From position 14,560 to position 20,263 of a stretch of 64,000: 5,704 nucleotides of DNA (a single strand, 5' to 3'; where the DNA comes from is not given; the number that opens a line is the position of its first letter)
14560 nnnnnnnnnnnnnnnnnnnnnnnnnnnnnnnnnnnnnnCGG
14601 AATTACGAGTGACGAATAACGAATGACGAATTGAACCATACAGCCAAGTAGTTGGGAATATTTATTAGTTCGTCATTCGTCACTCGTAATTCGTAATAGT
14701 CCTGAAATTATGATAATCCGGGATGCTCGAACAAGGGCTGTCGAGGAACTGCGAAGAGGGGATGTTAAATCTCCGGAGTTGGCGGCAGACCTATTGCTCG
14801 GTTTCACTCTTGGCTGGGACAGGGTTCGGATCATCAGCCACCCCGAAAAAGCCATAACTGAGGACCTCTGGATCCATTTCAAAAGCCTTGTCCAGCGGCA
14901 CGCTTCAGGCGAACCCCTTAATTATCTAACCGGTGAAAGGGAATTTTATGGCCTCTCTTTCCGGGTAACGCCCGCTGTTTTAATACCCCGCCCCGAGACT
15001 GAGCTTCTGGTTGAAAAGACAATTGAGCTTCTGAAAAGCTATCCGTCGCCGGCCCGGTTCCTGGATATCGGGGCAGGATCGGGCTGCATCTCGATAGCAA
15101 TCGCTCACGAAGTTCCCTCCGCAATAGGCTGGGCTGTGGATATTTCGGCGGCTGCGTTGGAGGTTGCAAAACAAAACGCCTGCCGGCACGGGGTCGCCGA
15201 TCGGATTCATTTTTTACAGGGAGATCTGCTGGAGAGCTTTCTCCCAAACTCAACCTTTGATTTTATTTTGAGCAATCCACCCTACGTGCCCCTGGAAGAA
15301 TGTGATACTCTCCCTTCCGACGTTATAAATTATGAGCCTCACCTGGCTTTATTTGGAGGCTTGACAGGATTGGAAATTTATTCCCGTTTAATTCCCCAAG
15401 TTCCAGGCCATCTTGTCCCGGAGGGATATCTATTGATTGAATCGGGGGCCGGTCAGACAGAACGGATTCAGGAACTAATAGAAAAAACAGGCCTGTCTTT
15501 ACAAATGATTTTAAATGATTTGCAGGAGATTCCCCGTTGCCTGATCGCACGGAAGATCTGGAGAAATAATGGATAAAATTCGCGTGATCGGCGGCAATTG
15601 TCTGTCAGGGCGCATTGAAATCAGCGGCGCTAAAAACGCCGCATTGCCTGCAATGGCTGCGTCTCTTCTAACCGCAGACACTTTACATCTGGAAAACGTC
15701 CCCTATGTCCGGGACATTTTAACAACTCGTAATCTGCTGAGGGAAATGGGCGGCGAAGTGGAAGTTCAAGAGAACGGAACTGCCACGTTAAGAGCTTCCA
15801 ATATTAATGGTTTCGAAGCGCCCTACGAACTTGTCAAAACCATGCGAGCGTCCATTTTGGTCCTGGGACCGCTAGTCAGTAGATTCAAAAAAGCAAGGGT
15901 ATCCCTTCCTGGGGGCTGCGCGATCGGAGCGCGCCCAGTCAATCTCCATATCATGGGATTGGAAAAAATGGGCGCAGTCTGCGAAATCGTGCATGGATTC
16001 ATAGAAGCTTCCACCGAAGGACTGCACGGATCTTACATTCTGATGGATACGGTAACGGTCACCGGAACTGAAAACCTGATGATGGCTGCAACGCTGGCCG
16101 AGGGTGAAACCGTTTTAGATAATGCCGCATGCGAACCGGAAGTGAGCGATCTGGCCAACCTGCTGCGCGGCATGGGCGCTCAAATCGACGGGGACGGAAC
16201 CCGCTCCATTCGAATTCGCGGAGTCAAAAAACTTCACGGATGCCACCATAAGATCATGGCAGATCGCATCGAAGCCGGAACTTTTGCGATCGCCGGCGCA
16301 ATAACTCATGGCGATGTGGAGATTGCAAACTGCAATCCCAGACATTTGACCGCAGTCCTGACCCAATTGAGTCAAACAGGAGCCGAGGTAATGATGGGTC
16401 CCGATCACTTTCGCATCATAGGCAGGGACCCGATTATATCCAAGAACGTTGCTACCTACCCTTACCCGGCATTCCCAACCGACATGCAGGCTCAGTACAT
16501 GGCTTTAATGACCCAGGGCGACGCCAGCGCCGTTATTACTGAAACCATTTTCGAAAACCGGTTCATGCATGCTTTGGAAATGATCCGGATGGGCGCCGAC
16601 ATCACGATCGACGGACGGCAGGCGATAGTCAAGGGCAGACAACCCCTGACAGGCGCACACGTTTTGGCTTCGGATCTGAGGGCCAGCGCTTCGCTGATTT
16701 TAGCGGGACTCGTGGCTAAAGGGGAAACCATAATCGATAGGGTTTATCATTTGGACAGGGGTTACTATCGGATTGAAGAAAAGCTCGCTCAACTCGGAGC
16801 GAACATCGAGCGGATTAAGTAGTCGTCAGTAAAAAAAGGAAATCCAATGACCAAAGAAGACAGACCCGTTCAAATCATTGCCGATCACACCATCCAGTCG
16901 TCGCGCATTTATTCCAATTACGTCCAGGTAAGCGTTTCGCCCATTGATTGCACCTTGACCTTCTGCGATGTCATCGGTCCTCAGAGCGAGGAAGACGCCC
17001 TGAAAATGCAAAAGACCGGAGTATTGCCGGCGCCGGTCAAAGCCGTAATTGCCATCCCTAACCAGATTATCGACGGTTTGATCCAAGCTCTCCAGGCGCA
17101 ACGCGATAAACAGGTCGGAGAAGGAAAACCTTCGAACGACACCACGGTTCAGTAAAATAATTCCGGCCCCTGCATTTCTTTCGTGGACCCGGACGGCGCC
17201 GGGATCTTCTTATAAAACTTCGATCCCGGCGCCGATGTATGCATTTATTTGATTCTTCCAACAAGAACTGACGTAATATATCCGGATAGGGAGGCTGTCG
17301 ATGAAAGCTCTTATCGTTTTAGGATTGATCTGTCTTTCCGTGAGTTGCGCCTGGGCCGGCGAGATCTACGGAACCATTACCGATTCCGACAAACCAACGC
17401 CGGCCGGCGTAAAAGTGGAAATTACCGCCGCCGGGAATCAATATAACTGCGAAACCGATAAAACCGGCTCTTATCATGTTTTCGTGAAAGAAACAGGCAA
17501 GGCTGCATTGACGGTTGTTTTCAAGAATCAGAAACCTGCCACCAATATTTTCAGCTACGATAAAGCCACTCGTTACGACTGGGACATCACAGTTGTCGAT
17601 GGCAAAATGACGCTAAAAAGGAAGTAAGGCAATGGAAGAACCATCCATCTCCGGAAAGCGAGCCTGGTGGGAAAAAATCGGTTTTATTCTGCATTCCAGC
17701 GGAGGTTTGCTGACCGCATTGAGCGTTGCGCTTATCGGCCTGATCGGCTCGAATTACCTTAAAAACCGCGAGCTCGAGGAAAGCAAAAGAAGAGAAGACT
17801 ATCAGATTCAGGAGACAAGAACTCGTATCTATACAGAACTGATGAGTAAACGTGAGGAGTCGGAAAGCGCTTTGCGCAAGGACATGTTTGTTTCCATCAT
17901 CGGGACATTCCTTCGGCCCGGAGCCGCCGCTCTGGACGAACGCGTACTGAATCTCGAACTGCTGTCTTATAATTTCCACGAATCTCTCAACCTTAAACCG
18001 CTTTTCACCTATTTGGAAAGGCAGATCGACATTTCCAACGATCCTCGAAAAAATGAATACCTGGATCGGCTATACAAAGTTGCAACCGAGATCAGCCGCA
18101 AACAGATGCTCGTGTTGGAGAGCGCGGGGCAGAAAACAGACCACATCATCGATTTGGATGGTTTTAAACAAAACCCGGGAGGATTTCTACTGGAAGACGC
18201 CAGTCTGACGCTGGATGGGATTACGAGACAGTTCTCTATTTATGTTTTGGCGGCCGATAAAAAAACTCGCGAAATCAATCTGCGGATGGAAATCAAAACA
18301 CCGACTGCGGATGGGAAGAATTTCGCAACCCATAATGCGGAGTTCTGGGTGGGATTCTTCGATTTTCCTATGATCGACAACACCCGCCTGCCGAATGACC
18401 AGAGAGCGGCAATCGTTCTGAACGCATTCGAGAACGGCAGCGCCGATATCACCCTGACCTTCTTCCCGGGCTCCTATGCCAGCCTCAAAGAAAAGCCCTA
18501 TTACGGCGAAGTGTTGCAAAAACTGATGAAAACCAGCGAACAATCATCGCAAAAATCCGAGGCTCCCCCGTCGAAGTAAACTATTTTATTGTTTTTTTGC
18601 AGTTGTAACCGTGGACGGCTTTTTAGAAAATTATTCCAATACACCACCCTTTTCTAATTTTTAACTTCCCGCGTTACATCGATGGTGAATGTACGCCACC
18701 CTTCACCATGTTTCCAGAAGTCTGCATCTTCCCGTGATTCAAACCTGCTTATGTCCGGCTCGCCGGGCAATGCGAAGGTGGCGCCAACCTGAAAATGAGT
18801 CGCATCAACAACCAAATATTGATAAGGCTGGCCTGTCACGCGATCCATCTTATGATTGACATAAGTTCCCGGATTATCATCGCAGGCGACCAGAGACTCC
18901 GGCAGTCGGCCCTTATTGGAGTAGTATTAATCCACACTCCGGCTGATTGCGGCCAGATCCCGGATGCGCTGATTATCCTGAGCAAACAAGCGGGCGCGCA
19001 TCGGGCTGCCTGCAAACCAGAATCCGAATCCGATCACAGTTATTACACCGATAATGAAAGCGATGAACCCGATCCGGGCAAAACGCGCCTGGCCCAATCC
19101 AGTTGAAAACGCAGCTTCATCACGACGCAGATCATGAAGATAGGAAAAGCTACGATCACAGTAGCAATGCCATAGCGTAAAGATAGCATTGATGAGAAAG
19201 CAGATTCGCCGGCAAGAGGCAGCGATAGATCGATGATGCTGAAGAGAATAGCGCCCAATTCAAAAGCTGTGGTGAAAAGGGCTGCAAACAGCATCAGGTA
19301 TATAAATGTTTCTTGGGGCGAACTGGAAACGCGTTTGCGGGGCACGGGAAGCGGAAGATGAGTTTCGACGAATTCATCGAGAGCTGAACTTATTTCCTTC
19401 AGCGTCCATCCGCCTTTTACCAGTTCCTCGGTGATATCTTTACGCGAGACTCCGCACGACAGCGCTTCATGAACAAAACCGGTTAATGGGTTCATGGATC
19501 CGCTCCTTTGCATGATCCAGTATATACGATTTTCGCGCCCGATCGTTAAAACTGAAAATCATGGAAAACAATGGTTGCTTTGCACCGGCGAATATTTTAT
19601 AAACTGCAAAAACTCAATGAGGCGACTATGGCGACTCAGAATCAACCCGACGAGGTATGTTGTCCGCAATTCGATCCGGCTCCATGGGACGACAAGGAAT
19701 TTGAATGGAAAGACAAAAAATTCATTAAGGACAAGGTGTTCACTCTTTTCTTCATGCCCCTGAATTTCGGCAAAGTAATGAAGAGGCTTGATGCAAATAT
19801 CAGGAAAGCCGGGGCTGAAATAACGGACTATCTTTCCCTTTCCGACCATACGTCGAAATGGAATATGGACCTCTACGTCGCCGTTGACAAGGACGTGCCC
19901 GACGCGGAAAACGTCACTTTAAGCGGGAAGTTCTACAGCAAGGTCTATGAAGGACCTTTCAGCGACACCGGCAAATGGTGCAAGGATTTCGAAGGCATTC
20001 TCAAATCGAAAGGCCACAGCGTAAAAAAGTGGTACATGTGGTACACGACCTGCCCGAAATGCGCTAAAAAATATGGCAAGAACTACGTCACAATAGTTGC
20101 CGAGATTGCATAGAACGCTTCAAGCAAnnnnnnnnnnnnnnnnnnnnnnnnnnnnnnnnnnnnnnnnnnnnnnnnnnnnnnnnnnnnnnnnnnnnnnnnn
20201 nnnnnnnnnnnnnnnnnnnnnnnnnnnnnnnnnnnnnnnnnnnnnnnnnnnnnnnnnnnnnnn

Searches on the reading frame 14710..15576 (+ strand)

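Call 6: search_protein_families(library=pfam, proteins=[window:14710-15576:+])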
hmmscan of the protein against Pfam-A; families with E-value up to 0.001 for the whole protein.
window:14710-15576:+ (288 aa): 14 families
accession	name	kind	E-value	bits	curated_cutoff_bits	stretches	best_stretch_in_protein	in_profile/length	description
PF17827.6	PrmC_N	-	5.4e-18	65.7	23.4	1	5-75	1-71/71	PrmC N-terminal domain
PF05175.20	MTS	-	1.3e-15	57.9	23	1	114-193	32-109/170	Methyltransferase small domain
PF13847.12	Methyltransf_31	-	3.5e-13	49.9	27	1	116-255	6-121/145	Methyltransferase domain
PF13649.12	Methyltransf_25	-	1.4e-12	48.6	27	1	118-189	2-71/97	Methyltransferase domain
PF06325.19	PrmA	-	4.9e-09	36.5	22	1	115-189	163-233/296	Ribosomal protein L11 methyltransferase (PrmA)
PF08241.18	Methyltransf_11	-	8.2e-09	36.4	21.2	1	118-189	1-67/95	Methyltransferase domain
PF08242.18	Methyltransf_12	-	1.3e-07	32.7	30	1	118-189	1-72/98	Methyltransferase domain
PF03602.21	Cons_hypoth95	-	1.1e-06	28.9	24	1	94-193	22-124/182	Conserved hypothetical protein 95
PF01170.24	UPF0020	-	1.5e-06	28.5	22.3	1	138-192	77-131/197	RMKL-like, methyltransferase domain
PF09445.16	Methyltransf_15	-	1.2e-05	25.4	22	1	117-191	4-80/165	RNA cap guanine-N2 methyltransferase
PF12847.13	Methyltransf_18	-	3.1e-05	24.5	27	1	111-185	12-85/151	Methyltransferase domain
PF01209.24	Ubie_methyltran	-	3.6e-05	23.7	20.1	1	109-186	43-120/233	ubiE/COQ5 methyltransferase family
PF13489.12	Methyltransf_23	-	4.4e-05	23.7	27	1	100-189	9-88/164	Methyltransferase domain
PF00891.24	Methyltransf_2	-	0.00014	21.8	22.3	1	98-181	48-128/210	O-methyltransferase domain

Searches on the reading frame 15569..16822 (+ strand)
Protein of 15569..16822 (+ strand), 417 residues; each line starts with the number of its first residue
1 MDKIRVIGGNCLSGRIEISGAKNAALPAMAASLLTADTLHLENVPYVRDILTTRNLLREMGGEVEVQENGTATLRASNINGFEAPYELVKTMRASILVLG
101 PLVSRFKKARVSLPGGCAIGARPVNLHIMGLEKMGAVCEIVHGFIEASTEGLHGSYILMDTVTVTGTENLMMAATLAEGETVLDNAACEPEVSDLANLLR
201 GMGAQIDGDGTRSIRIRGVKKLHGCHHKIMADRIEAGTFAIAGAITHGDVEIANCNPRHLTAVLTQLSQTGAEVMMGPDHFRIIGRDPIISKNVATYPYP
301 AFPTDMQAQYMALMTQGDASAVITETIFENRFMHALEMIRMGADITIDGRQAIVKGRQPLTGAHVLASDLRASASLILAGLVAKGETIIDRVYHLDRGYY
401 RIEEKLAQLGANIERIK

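Call 6: search_protein_families(library=pfam, proteins=[window:15569-16822:+])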
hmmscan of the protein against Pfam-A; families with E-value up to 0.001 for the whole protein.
window:15569-16822:+ (417 aa): 1 family
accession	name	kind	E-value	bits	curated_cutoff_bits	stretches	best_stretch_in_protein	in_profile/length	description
PF00275.25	EPSP_synthase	-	7.9e-104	348.1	22.8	1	9-406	4-417/417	EPSP synthase (3-phosphoshikimate 1-carboxyvinyltransferase)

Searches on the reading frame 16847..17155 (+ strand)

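Call 45: search_protein_families(library=pfam, proteins=[window:16847-17155:+], max_evalue=0.01)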
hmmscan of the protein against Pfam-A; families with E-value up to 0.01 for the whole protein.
window:16847-17155:+ (102 aa): 1 family
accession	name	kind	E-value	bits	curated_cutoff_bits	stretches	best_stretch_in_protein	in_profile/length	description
PF11950.13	DUF3467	-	0.0041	17.6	25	1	19-54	25-48/92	Protein of unknown function (DUF3467)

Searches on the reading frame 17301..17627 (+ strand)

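Call 45: search_protein_families(library=pfam, proteins=[window:17301-17627:+], max_evalue=0.01)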
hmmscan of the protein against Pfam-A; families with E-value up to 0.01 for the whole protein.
window:17301-17627:+ (108 aa): 2 families
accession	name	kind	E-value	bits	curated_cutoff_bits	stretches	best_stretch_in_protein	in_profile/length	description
PF13620.12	CarboxypepD_reg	-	2.4e-06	28.2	32.3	1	22-96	2-79/82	Carboxypeptidase regulatory-like domain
PF13715.12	CarbopepD_reg_2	-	0.0026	18.2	32.2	1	22-87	1-65/88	CarboxypepD_reg-like domain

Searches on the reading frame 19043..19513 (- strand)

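Call 45: search_protein_families(library=pfam, proteins=[window:19043-19513:-], max_evalue=0.01)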
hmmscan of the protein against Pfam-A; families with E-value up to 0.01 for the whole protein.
window:19043-19513:- (156 aa): 1 family
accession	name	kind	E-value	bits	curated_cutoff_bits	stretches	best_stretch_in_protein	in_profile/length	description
PF18920.5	DUF5671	-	2.5e-10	40.8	28.4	1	68-130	1-63/132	Domain of unknown function (DUF5671)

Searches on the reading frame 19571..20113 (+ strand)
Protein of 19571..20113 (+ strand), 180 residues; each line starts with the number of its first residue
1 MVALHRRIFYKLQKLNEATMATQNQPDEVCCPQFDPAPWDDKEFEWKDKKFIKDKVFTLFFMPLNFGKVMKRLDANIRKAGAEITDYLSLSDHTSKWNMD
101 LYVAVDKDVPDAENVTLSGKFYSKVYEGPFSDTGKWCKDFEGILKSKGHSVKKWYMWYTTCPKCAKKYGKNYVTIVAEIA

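Call 6: search_protein_families(library=pfam, proteins=[window:19571-20113:+])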
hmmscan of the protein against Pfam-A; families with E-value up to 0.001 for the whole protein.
window:19571-20113:+ (180 aa): 1 family
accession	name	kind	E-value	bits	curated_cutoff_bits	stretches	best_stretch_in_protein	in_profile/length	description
PF20603.3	Bact_hydrolase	-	3e-70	235.7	27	1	24-179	4-160/160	Bacterial hydrolase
